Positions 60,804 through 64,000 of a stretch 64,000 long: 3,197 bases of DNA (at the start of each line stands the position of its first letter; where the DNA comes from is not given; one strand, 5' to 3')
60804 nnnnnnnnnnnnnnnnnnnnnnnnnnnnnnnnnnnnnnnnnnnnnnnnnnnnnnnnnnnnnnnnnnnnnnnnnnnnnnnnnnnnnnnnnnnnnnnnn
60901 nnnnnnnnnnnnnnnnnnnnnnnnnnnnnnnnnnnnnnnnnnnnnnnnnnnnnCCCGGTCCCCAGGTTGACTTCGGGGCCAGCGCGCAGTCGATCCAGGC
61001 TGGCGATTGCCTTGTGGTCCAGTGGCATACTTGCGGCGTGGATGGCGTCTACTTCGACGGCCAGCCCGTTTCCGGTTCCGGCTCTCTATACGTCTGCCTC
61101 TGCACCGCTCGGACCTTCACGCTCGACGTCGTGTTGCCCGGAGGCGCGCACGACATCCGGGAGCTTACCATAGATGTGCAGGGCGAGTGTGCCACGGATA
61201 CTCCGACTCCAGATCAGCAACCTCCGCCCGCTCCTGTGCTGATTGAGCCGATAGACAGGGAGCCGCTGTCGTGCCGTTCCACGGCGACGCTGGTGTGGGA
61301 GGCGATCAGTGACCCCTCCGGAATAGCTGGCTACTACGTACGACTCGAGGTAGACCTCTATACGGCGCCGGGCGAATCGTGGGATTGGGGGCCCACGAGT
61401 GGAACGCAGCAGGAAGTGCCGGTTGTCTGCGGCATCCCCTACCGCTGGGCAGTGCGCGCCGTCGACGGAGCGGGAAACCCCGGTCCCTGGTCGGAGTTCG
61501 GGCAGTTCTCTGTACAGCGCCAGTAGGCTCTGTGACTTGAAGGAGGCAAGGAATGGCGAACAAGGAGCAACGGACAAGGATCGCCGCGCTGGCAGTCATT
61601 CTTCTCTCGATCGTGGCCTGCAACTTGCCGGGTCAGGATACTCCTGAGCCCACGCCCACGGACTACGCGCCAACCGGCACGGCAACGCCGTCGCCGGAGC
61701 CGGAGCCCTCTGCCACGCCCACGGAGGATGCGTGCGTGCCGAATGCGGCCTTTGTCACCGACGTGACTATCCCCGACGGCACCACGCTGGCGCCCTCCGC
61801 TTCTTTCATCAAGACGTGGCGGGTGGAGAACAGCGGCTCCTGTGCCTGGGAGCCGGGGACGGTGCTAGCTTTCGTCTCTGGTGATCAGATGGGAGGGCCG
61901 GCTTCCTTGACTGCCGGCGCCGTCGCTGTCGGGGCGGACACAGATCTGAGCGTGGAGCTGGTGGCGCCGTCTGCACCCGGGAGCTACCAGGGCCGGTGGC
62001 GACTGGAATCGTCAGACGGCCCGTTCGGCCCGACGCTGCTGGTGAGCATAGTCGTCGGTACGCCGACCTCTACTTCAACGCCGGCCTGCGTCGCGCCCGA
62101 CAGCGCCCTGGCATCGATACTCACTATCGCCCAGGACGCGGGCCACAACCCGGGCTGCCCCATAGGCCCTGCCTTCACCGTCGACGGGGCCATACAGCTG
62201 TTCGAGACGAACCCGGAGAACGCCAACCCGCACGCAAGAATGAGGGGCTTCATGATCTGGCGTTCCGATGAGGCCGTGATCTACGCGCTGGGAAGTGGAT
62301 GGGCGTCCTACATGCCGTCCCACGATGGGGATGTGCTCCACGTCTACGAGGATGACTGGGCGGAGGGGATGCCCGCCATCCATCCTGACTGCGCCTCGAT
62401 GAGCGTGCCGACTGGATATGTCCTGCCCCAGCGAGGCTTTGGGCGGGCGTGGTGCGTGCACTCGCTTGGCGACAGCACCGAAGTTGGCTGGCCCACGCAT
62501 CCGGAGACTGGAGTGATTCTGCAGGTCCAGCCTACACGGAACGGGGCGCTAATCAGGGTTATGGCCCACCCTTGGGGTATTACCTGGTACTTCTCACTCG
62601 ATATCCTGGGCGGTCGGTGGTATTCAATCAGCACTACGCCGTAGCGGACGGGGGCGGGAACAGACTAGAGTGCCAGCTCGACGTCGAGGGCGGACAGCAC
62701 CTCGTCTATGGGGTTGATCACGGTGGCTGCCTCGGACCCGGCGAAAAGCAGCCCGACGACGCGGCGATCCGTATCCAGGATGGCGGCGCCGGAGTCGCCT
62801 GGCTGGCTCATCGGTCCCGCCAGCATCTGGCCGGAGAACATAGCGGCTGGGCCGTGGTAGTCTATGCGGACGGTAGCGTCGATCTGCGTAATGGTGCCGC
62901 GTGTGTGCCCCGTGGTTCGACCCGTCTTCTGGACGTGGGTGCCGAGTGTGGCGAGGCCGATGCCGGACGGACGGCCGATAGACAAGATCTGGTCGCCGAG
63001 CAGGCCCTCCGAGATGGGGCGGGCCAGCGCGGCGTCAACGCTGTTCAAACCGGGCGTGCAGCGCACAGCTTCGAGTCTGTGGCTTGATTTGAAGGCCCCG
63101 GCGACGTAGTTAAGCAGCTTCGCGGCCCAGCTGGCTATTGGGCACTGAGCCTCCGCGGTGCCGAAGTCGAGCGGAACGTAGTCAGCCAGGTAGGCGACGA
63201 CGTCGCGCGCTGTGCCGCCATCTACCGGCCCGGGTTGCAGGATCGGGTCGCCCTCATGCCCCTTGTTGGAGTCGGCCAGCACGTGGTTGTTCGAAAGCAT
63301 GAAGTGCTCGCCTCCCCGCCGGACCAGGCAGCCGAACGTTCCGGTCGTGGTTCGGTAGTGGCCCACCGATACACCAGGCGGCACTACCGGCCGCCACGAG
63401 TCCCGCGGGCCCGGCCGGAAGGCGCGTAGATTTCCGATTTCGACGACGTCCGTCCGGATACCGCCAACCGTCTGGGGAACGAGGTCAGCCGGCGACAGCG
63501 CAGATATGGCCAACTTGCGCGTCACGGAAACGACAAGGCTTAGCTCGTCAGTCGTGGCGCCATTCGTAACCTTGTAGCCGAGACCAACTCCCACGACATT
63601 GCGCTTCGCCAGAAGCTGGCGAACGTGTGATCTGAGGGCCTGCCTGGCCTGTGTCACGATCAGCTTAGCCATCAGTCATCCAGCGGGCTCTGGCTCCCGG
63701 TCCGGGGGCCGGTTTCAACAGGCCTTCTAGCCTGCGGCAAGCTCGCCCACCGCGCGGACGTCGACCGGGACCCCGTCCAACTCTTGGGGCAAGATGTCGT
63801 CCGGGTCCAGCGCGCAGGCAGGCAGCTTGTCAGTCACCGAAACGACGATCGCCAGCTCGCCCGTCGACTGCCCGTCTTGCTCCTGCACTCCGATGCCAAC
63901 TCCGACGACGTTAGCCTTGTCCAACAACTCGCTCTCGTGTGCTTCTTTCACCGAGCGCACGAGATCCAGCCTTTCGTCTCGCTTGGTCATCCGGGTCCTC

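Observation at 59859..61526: Single-polypeptide ECF sigma / ZAS anti-sigma / TM / extracytoplasmic sensor fusion with its own ECF-type promoter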

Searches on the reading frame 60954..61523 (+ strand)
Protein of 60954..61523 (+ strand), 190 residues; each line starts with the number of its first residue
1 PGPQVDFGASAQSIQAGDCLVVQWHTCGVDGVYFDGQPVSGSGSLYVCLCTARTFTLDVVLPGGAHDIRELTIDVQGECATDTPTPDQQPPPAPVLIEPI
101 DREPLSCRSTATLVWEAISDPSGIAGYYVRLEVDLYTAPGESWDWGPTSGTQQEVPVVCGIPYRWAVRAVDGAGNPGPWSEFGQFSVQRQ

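Call 35: predict_structure(alignment_id=A2)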
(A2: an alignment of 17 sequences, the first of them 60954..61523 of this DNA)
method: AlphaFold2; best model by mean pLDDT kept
length: 190 residues; sequences in the alignment: 17
mean_pLDDT: 88.7   pTM: 0.56
mean pLDDT of the five models: 88.7, 88.4, 87.7, 85.9, 75.3
residues with pLDDT >= 90: 121; 70-90: 56; 50-70: 11; < 50: 2
segments of 3 or more residues with pLDDT < 50: none
pLDDT, mean of each block of 10 residues (from residue 1): 91 88 94 94 86 96 96 89 60 91 86 93 91 77 91 94 94 87 87
secondary structure, 60 per line:
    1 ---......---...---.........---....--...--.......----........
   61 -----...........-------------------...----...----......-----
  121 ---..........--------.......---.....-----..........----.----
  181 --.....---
elements in order: E4-9 E13-15 E19-27 E31-34 E37-39 E42-48 E53-60 E66-76 E96-98 E103-105 E110-115 E124-133 E142-148 E152-156 E162-171 E183-187

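Call 56: search_protein_families(library=pfam, proteins=[window:60954-61523:+], max_evalue=5)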
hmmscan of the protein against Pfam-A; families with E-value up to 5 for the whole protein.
window:60954-61523:+ (190 aa): 1 family
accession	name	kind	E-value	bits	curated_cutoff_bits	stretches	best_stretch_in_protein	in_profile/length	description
PF25788.1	Ig_Rha78A_N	-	0.017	15.8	27.4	1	113-186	22-100/105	Rha78A-like, N-terminal immunoglobulin domain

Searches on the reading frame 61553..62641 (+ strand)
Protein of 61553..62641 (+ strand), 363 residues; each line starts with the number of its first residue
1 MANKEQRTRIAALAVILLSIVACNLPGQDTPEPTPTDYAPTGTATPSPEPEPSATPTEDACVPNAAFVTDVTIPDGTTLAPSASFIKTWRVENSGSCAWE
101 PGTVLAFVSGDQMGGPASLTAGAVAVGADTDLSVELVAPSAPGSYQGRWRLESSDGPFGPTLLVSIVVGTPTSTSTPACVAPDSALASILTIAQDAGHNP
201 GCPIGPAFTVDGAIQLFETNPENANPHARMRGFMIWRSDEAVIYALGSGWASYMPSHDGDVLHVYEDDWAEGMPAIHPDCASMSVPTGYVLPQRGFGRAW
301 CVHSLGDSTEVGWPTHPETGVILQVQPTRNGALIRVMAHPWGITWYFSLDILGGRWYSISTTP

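Call 3: search_protein_families(library=pfam, proteins=[window:61553-62641:+], max_evalue=0.01)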
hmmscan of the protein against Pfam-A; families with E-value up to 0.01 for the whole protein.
window:61553-62641:+ (363 aa): 1 family
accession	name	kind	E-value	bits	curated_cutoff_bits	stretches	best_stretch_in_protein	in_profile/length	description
PF16158.11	N_BRCA1_IG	-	5.4e-27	94.9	28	1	72-168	1-108/108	Ig-like domain from next to BRCA1 gene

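Call 4: search_protein_families(library=ncbifam, proteins=[window:61553-62641:+], max_evalue=0.01)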
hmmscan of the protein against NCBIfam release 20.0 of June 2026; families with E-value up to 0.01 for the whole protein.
window:61553-62641:+ (363 aa): 1 family
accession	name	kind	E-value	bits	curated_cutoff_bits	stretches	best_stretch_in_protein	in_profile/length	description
NF047631.1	SodCMycob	equivalog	0.0068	16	230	0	7-81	10-84/236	superoxide dismutase[Cu-Zn]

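Call 52: search_solved_structures(query=window:61553-62641:+, max_evalue=0.01)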
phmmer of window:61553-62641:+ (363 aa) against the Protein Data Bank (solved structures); distinct sequences matched with E-value up to 0.01: 3.
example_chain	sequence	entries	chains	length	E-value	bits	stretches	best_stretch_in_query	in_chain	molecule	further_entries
6vhi_A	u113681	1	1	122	1.1e-22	83.8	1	60-163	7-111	Protein ILRUN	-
4ole_A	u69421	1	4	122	1.4e-15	60.4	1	64-169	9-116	Next to BRCA1 gene 1 protein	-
7vqo_A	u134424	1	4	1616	2.7e-09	39.7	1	42-222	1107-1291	Ams1, Nbr1 and malE fusion protein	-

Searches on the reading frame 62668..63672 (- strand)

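Call 3: search_protein_families(library=pfam, proteins=[window:62668-63672:-], max_evalue=0.01)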
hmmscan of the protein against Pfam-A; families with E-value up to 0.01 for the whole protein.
window:62668-63672:- (335 aa): 2 families
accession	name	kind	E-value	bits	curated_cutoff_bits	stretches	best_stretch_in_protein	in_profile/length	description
PF13365.12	Trypsin_2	-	3.8e-06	28.1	27.6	1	114-308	3-144/144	Trypsin-like peptidase domain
PF25608.1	NAL1_N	-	1.3e-05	25.2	27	1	14-71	13-69/80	NARROW LEAF 1 N-terminal domain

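Call 4: search_protein_families(library=ncbifam, proteins=[window:62668-63672:-], max_evalue=0.01)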
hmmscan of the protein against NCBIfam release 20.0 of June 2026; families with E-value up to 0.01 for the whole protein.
window:62668-63672:- (335 aa): 0 families

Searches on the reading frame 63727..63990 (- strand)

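Call 43: search_protein_families(library=pfam, proteins=[window:63727-63990:-], max_evalue=0.001)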
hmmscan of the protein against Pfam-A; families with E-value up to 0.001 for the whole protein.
window:63727-63990:- (87 aa): 1 family
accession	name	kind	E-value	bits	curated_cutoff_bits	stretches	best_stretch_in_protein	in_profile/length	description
PF25608.1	NAL1_N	-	5.8e-06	26.4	27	1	17-73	14-69/80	NARROW LEAF 1 N-terminal domain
